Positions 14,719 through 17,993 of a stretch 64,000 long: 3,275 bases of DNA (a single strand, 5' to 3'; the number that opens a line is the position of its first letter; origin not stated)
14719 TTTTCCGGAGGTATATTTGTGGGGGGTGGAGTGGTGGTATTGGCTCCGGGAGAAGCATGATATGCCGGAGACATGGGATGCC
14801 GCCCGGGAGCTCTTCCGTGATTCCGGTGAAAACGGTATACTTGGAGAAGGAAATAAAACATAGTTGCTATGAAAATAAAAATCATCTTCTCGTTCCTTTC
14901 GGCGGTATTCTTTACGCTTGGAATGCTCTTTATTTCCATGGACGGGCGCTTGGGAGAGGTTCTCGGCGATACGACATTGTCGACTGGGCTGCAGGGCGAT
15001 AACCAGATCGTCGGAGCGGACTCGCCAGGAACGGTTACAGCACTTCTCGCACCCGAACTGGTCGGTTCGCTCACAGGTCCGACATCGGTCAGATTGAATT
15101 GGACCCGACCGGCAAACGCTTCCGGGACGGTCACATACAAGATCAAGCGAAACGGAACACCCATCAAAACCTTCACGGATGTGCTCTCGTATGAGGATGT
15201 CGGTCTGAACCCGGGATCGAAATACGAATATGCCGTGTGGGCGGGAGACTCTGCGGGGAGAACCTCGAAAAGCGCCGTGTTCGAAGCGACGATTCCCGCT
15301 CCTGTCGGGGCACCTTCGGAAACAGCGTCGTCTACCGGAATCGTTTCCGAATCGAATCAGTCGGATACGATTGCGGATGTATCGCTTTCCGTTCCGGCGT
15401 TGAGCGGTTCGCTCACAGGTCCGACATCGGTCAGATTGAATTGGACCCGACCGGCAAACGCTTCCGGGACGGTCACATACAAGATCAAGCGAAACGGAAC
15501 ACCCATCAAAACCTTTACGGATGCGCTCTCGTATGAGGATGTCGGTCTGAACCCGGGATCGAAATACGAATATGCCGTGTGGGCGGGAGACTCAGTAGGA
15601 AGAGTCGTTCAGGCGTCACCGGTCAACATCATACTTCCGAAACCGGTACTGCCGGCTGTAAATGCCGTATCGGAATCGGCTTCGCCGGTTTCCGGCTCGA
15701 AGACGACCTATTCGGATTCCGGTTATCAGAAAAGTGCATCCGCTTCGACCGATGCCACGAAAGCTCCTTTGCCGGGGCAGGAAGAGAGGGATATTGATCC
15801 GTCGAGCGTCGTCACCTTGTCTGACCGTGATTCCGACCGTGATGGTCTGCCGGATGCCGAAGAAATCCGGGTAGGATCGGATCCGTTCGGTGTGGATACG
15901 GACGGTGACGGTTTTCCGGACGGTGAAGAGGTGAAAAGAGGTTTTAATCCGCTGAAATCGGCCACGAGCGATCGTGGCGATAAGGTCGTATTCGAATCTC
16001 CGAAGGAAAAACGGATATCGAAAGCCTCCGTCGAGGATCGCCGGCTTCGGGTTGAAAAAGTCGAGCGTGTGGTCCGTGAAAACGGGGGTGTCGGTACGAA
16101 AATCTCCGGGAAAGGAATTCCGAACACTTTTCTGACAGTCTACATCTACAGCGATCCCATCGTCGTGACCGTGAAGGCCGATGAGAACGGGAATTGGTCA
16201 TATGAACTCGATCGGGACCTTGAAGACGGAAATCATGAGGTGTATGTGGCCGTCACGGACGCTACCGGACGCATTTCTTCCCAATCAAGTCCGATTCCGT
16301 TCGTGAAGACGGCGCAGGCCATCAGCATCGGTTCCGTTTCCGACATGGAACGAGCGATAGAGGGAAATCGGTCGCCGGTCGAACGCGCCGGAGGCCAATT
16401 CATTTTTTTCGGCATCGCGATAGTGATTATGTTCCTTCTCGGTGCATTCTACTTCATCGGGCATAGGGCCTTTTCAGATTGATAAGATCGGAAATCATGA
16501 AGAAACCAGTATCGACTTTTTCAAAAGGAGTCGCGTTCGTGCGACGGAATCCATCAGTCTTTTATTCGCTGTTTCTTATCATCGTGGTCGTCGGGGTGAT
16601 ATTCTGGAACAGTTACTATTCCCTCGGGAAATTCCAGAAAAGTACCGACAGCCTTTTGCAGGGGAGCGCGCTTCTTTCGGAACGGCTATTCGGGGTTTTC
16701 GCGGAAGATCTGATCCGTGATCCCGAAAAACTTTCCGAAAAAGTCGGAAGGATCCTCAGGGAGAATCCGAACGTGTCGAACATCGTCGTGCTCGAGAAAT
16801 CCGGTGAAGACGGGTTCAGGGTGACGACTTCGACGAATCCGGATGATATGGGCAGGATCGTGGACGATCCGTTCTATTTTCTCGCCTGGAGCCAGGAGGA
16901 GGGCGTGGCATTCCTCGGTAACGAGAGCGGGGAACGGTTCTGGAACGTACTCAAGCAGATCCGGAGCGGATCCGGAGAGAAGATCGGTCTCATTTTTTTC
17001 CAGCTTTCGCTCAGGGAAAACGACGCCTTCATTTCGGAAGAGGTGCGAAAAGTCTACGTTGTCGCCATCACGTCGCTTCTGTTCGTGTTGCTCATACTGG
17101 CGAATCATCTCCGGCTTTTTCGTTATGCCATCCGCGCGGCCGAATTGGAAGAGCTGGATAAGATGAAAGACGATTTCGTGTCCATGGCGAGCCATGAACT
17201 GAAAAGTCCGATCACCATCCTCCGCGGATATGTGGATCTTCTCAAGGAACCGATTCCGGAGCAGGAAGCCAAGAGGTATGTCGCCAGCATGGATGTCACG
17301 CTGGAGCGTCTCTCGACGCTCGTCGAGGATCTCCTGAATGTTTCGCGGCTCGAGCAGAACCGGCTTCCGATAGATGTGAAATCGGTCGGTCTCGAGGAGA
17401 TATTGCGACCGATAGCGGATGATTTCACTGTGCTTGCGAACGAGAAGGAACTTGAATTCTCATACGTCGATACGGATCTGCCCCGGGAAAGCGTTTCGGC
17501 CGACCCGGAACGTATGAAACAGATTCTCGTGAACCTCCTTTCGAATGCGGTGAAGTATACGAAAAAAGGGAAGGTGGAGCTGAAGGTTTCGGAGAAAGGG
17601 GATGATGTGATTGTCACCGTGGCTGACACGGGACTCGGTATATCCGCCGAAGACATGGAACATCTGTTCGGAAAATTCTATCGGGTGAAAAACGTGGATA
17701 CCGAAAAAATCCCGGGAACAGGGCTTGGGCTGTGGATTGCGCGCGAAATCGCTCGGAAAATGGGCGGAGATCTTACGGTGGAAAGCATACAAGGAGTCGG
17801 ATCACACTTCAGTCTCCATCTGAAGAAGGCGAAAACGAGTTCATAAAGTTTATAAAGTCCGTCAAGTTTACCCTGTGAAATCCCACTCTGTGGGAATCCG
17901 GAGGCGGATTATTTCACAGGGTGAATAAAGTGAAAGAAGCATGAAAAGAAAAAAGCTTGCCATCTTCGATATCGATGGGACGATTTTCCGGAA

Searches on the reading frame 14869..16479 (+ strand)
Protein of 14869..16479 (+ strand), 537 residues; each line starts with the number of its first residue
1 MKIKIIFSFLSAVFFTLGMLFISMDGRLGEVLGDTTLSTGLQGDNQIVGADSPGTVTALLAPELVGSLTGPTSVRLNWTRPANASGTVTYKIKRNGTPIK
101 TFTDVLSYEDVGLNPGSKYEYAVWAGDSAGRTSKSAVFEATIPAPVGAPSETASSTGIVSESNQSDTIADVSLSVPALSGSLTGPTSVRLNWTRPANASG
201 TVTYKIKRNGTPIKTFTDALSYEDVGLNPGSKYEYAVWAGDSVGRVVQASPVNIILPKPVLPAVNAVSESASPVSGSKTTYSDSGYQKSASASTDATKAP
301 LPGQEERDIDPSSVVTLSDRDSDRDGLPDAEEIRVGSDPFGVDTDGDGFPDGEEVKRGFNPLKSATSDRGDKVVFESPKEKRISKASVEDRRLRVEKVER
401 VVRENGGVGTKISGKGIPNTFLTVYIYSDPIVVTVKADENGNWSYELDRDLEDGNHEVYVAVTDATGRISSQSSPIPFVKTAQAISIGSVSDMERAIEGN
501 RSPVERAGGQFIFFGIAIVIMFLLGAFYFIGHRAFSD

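Call 61: search_protein_families(library=pfam, proteins=[window:14869-16479:+], max_evalue=0.00001)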
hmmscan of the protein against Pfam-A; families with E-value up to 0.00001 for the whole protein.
window:14869-16479:+ (537 aa): 5 families
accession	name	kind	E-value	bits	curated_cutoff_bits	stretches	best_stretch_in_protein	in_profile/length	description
PF19077.6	Big_13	-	1.8e-12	48.1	27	1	412-474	31-95/102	Bacterial Ig-like domain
PF18884.5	TSP3_bac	-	1.4e-11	44.5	25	1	343-363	1-21/22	Bacterial TSP3 repeat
PF00041.27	fn3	-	2.7e-09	37.5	25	0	70-139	12-82/84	Fibronectin type III domain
PF17936.7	Big_6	-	1.4e-06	28.9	27.6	0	409-472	14-76/83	Bacterial Ig domain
PF16656.11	Pur_ac_phosph_N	-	2.6e-06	28.3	30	0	67-136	7-89/93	Purple acid Phosphatase, N-terminal domain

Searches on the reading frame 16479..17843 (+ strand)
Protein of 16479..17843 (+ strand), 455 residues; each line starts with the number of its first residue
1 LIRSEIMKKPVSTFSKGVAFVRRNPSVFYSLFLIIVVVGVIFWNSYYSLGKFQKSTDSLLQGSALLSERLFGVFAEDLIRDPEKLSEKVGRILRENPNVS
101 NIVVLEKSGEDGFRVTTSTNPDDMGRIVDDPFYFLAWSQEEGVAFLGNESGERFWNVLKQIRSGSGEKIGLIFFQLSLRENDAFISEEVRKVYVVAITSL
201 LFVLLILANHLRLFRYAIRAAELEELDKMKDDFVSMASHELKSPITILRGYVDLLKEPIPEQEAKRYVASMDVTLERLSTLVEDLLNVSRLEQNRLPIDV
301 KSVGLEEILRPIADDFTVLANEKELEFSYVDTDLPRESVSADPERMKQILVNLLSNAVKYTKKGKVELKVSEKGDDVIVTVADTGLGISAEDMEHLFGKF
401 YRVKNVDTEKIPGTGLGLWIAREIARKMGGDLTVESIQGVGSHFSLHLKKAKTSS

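Call 61: search_protein_families(library=pfam, proteins=[window:16479-17843:+], max_evalue=0.00001)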
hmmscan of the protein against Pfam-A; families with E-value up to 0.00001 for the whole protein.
window:16479-17843:+ (455 aa): 2 families
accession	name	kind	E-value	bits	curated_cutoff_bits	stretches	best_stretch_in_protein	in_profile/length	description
PF02518.31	HATPase_c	-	1.8e-29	102.9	26.4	1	342-451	2-110/111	Histidine kinase-, DNA gyrase B-, and HSP90-like ATPase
PF00512.31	HisKA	-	1.8e-16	60.3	26.9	1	229-293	1-65/66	His Kinase A (phospho-acceptor) domain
